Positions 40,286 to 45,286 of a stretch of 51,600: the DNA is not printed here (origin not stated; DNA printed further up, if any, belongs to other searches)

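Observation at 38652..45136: Coupled operon of a 1566-aa sacsin/NOV-like GHKL ATPase (DUF3883-like C-terminus) and an Upf1/Dna2-like SF1 helicase: candidate uncharacterised defence system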

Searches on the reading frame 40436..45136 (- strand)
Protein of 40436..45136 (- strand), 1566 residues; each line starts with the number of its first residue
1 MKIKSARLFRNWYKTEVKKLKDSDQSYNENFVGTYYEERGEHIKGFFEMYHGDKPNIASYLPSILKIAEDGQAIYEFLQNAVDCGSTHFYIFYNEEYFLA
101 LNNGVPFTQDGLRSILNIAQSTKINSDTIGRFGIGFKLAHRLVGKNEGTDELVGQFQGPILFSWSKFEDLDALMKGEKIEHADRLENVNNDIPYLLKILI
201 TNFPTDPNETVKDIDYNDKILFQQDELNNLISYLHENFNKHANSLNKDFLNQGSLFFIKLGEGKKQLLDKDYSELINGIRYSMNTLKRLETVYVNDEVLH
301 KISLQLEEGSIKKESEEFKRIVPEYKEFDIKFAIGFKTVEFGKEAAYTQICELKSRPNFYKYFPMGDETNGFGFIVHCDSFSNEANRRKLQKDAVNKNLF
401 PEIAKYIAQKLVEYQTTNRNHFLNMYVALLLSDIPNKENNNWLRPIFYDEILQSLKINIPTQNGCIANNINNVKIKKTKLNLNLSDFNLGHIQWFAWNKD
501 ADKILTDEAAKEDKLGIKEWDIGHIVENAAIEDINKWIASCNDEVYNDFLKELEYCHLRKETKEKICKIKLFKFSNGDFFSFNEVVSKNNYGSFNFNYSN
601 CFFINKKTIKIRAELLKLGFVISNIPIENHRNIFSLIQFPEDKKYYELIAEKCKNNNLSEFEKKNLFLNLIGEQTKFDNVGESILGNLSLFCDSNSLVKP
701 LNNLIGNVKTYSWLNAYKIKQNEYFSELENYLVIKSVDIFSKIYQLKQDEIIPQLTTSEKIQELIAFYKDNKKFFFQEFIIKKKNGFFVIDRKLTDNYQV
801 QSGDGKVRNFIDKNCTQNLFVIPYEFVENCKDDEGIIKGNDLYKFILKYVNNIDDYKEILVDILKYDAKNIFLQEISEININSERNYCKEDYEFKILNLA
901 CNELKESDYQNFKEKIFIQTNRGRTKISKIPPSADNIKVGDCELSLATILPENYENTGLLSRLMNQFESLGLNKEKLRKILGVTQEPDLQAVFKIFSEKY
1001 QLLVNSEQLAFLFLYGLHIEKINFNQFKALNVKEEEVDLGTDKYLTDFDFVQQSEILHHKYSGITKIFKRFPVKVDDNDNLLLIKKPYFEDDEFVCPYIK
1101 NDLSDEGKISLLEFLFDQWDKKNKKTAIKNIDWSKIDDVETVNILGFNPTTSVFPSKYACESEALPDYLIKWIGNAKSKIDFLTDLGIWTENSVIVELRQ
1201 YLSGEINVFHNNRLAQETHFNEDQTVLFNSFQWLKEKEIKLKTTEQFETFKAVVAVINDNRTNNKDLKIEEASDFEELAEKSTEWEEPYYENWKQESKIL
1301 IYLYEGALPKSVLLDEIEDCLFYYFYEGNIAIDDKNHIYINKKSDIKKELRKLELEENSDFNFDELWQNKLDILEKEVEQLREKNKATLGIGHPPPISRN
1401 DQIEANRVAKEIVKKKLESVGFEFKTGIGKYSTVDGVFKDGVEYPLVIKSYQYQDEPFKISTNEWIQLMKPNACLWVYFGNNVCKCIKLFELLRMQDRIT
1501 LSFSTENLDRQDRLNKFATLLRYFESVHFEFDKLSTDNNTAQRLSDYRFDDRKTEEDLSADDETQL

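Call 6: search_protein_families(library=pfam, proteins=[window:40436-45136:-], max_evalue=0.1)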
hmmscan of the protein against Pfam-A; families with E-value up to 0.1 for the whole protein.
window:40436-45136:- (1566 aa): 1 family
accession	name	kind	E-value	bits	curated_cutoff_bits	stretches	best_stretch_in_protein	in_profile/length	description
PF13589.12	HATPase_c_3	-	9.1e-06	26.2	25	1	72-145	5-86/137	Histidine kinase-, DNA gyrase B-, and HSP90-like ATPase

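Call 7: search_protein_families(library=padloc, proteins=[window:40436-45136:-], max_evalue=0.1)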
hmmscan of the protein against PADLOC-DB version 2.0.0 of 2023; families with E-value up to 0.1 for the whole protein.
window:40436-45136:- (1566 aa): 4 families
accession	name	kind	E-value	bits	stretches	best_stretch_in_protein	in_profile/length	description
PDLC03970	TmtA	-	0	1273.4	2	1-758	1-732/1552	-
PDLC03968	TmtA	-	4.7e-26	88.8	2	71-166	76-167/1486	-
PDLC03965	TmtA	-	1e-09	35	1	70-137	30-101/1370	-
PDLC03971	TmtA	-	1.8e-08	30.4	2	74-137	58-131/1782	-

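Call 8: search_protein_families(library=ncbifam, proteins=[window:40436-45136:-], max_evalue=0.1)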
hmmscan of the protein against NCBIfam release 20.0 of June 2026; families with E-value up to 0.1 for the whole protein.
window:40436-45136:- (1566 aa): 1 family
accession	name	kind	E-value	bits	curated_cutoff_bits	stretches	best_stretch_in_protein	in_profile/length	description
NF047352.1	P_loop_sacsin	domain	3.1e-16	59.6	50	1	72-140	2-71/80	sacsin N-terminal ATP-binding-like domain-containing protein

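Call 21: find_homologous_proteins(query=window:40436-45136:-, max_evalue=1e-10)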
Query window:40436-45136:- (1566 aa): 569 proteins with E <= 1e-10 among 8000 candidates; the best 120 are listed.
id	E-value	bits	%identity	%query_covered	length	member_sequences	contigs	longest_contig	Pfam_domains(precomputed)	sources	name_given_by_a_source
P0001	0.0e+0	3543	100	100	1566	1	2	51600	PF13589.13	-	-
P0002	0.0e+0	2270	67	100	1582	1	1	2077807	-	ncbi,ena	-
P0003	0.0e+0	2259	65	100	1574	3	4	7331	PF25794.2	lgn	-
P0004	0.0e+0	2259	66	100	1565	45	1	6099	PF25794.2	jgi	-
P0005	0.0e+0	2189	61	100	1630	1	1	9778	-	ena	-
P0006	0.0e+0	2182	63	100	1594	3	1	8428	PF13589.13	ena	-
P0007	0.0e+0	2094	57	12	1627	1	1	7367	-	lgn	-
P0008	0.0e+0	2059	61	100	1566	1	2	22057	PF25794.2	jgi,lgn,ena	jgi:hypothetical protein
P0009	0.0e+0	2056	61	100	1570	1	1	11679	-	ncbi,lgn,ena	-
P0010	0.0e+0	1974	58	100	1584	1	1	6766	-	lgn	-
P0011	0.0e+0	1966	57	100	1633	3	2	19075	-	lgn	-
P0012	0.0e+0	1957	58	100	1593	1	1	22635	PF13589.13,PF25794.2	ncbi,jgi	jgi:hypothetical protein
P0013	0.0e+0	1891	56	100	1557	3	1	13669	-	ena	-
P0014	0.0e+0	1882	56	100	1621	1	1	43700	-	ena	-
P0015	0.0e+0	1877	56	100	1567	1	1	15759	PF25794.2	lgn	-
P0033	0.0e+0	1698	52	100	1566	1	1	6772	PF13589.13,PF25794.2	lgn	-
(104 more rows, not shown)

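Call 23: find_related_loci(query=A1, collection=genome_contigs, flank=8000)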
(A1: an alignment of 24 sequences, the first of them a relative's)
Query A1 (1566 aa) in genome_contigs; peptide patterns used: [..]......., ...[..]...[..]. (x = any residue, [..] = any of these).
209 stretches matched a pattern; 125 encode a relative of the query (tblastn E <= 1e-3); the best 80 are kept; 80 distinct loci.
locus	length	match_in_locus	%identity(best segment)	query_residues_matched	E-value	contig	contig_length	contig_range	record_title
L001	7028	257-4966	62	1-1566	0e+0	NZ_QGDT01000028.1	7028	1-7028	Dyadobacter jejuensis strain DSM 100346 Ga0180998_128, whole genome shotgun sequence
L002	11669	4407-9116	61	1-1566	0e+0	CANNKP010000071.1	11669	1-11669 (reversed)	MAG: Flavobacteriales bacterium isolate ZH-Oct18-23 genome assembly, contig: ZH-Oct18-C5361, whole genome shotgun sequen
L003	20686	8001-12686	46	1-1566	0e+0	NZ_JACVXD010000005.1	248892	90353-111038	Aestuariibaculum marinum strain IP7 NODE_5_length_248892_cov_230.339, whole genome shotgun sequence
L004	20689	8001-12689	45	1-1566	0e+0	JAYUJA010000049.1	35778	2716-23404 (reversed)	MAG: Bacteroidia bacterium isolate GFS_8894 GFS_8894_48, whole genome shotgun sequence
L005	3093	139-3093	59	1-965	0e+0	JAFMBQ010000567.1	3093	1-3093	MAG: Algoriphagus sp. isolate CPBay_Spr15G08_9 NODE_11375_length_3093_cov_7.741606, whole genome shotgun sequence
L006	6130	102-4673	58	1-1401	0e+0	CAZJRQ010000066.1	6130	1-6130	MAG TPA_asm: uncultured Oscillospiraceae bacterium isolate SRP274231_co1_2 genome assembly, contig: NODE_14432_length_61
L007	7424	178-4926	58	1-1559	0e+0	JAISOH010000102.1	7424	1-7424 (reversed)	MAG: Prevotellaceae bacterium isolate Iy174_bin36 k119_1998935, whole genome shotgun sequence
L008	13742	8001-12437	56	1-1383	0e+0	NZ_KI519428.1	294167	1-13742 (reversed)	Runella limosa DSM 17973 K339DRAFT_scaffold00010.10, whole genome shotgun sequence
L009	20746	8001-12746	67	1-1566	0e+0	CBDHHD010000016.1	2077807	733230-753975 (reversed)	MAG: Chitinophagaceae bacterium isolate b92b3b98-15be-44ec-bfaf-43f3cd975000 genome assembly, contig: contig_16, whole g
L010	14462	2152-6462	53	1-1353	0e+0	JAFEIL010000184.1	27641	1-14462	MAG: Emticicia sp. isolate EMPMRC01 NODE_234_length_27641_cov_11.410244, whole genome shotgun sequence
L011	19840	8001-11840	44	1-1386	0e+0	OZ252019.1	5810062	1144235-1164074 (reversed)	MAG: Ilyomonas sp. isolate dbae6028-de51-4b60-b1a9-253db4e37382 genome assembly, chromosome: 1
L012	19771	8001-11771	44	1-1367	0e+0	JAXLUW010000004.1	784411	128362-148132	MAG: Cytophagales bacterium isolate STL-BAC40 C1.163.fa-4, whole genome shotgun sequence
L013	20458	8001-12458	49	1-1383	0e+0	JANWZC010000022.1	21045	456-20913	MAG: Raineya sp. isolate SKYG86 NODE_22_length_21045_cov_6.423407, whole genome shotgun sequence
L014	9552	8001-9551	60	1-515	0e+0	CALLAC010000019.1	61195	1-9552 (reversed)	MAG: uncultured Cytophagales bacterium isolate L1_Bin_MAXBIN__057_1 genome assembly, contig: c_000000416829, whole genom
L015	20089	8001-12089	44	1-1342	0e+0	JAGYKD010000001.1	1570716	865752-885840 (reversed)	MAG: Flavobacteriales bacterium isolate M30B58 1, whole genome shotgun sequence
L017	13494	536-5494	42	1-1565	7e-170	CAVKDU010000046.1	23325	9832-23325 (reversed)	Wujia chipingensis isolate H07687-L1_cleanbin_000004 genome assembly, contig: Spades_H07687-L1_contig_1566, whole genome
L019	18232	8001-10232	42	1-771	6e-163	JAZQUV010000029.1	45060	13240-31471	MAG: Candidatus Aphodosoma sp. isolate T1900045180_TC20190176.MAGScoT_cleanbin_000003 SGB_5224_k141_211881, whole genome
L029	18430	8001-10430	36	1-771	7e-121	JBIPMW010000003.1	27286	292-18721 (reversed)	MAG: Crocinitomicaceae bacterium isolate ME2017-07-18_3300034272_group7_bin207 Rohwer_bin786_scaffold_521_c1, whole geno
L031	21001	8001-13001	34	1-1566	2e-111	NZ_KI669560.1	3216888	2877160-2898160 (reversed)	Sediminibacterium sp. C3 isolate Sediminibacterium sp. C3 scf7180000002434, whole genome shotgun sequence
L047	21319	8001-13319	31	1-1345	4e-102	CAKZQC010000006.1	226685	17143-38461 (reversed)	MAG TPA_asm: uncultured Saprospiraceae bacterium isolate ERR2094174_bin.4_CONCOCT_v1.1_MAG genome assembly, contig: ERZ6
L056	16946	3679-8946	30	1-1345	1e-98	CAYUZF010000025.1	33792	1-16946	MAG TPA_asm: uncultured Aureispira sp. isolate SRP063590_co1_199 genome assembly, contig: NODE_1147_length_33792_cov_3.2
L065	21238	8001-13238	31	1-1345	1e-93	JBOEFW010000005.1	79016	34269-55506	MAG: Aureispira sp. isolate PBSAbac1 PBSA13_contig_154, whole genome shotgun sequence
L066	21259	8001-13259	31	1-1345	2e-94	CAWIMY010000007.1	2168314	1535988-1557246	MAG: uncultured Saprospiraceae bacterium isolate MFD03250.bin.1.19 genome assembly, contig: contig_2810, whole genome sh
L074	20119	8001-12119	32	1-1203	4e-87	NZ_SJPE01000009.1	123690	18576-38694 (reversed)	Flavobacterium silvisoli strain RD-2-33 contig9, whole genome shotgun sequence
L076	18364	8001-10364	34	1-733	1e-86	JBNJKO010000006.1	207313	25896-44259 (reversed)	MAG: Bacteroidota bacterium isolate BLK160 6, whole genome shotgun sequence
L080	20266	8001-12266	30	1-1257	9e-84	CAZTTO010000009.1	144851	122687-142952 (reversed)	MAG TPA_asm: uncultured Hydrotalea sp. isolate binchicken_co311_89 genome assembly, contig: NODE_187_length_144851_cov_1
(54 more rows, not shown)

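Call 39: search_protein_families(library=padloc, proteins=[L011:8001-12413:+, L019:8001-12302:+, L017:536-5500:+, L013:8001-12971:+], max_evalue=0.00001)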
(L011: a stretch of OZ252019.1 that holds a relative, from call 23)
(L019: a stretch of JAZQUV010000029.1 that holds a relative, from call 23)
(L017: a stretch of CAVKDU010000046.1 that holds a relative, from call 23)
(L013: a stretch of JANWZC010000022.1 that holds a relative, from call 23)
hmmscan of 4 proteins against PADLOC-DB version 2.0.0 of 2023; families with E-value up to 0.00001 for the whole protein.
L011:8001-12413:+ (1470 aa): 4 families
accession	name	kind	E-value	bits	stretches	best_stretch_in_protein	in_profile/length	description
PDLC03970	TmtA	-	2e-288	958.7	3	1-783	1-732/1552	-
PDLC03968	TmtA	-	1.5e-27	93.7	1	54-403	54-363/1486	-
PDLC03964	TmtA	-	7.3e-14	48.8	1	70-134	50-119/1538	-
PDLC03965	TmtA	-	3.5e-11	39.8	1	66-137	30-104/1370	-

L019:8001-12302:+ (1433 aa): 5 families
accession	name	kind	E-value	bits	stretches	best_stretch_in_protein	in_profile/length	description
PDLC03970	TmtA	-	0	1062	2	1-743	1-741/1552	-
PDLC03968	TmtA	-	1.5e-25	87.2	1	36-175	41-180/1486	-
PDLC03964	TmtA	-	1.5e-10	37.8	1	70-132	51-119/1538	-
PDLC03965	TmtA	-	8.4e-10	35.3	1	69-132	34-101/1370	-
PDLC03971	TmtA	-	2.2e-07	26.8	0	344-408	344-409/1782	-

L017:536-5500:+ (1654 aa): 3 families
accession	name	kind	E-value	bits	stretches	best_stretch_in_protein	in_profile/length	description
PDLC03970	TmtA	-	0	1086.7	1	1-1598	1-1541/1552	-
PDLC03968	TmtA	-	9.6e-21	71.2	1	57-418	57-373/1486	-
PDLC03965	TmtA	-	1.7e-07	27.6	1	71-140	31-104/1370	-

L013:8001-12971:+ (1656 aa): 5 families
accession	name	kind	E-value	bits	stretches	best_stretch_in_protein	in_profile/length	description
PDLC03970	TmtA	-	0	1374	1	1-1628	1-1526/1552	-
PDLC03968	TmtA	-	9.6e-30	101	1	71-442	76-398/1486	-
PDLC03964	TmtA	-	1.3e-24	84.4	3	1340-1622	1206-1510/1538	-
PDLC03965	TmtA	-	3.4e-13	46.5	1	70-139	30-103/1370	-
PDLC03971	TmtA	-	4.8e-07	25.7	0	350-412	345-408/1782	-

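Call 45: search_solved_structures(query=window:40436-45136:-, max_evalue=0.01, show_alignments=2)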
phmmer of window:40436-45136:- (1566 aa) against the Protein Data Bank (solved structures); distinct sequences matched with E-value up to 0.01: 0.

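Call 48: find_homologous_proteins(query=L011:12400-14664:+, max_evalue=1e-20)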
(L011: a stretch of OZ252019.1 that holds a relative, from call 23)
Query L011:12400-14664:+ (755 aa): 1585 proteins with E <= 1e-20 among 8000 candidates; the best 120 are listed.
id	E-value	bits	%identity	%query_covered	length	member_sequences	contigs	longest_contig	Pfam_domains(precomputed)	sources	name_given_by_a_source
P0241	0.0e+0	1684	100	100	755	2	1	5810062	PF13087.13,PF13086.13,PF13638.13,PF13604.13,PF13245.13,PF04851.22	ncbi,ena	-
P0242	0.0e+0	1504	88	100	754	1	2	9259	PF13087.13,PF13086.13,PF05127.22,PF13638.13,PF13604.13,PF13245.13,PF04851.22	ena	-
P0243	0.0e+0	1500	89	100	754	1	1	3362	PF13087.13,PF13086.13,PF13638.13,PF13604.13,PF13245.13,PF04851.22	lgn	-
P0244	0.0e+0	1495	89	100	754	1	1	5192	PF13087.13,PF13086.13,PF13638.13,PF13604.13,PF13245.13,PF04851.22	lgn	-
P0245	0.0e+0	1494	89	100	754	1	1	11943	PF13087.13,PF13086.13,PF13638.13,PF13604.13,PF13245.13,PF04851.22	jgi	-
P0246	0.0e+0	1483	88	100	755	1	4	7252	PF13087.13,PF13086.13,PF13638.13,PF13604.13,PF13245.13,PF04851.22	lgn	-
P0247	0.0e+0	1482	88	100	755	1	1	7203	PF13087.13,PF13086.13,PF13638.13,PF13604.13,PF13245.13,PF04851.22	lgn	-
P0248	0.0e+0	1475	87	100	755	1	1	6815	PF13087.13,PF13086.13,PF13638.13,PF13604.13,PF13245.13,PF04851.22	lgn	-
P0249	0.0e+0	1475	88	100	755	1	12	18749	PF13087.13,PF13086.13,PF13638.13,PF13604.13,PF13245.13,PF04851.22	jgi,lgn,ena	jgi:rRNA-processing protein FCF1/energy-coupling factor transporter ATP-binding protein EcfA2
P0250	0.0e+0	1474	87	100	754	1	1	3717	PF13087.13,PF13086.13,PF13638.13,PF13604.13,PF13245.13,PF04851.22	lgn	-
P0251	0.0e+0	1473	88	99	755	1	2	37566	PF13087.13,PF13086.13,PF13638.13,PF13604.13,PF13245.13,PF04851.22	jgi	jgi:DNA replication ATP-dependent helicase Dna2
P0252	0.0e+0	1468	87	100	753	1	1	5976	PF13087.13,PF13086.13,PF13638.13,PF13604.13,PF13245.13,PF04851.22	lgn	-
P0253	0.0e+0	1466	87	100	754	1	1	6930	PF13087.13,PF13086.13,PF05127.22,PF13638.13,PF13604.13,PF13245.13,PF04851.22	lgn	-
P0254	0.0e+0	1465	87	100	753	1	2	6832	PF13087.13,PF13086.13,PF13638.13,PF13604.13,PF13245.13,PF04851.22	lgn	-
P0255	0.0e+0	1465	86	100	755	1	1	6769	PF13087.13,PF13086.13,PF13638.13,PF13604.13,PF13245.13,PF04851.22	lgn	-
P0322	0.0e+0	1320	78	100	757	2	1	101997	PF13087.13,PF13086.13,PF13638.13,PF13604.13,PF13245.13,PF04851.22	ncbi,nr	ncbi:MAG: PIN domain-containing protein [Bacteroidia bacterium]|nr:PIN domain-containing protein [Ba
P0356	0.0e+0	1235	73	100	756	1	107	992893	PF13087.13,PF13086.13,PF13638.13,PF13604.13,PF13245.13,PF09848.16,PF04851.22,PF20720.4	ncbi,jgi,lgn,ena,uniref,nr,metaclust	ncbi:MAG: AAA family ATPase [Saprospiraceae bacterium]|jgi:DNA replication ATP-dependent helicase Dn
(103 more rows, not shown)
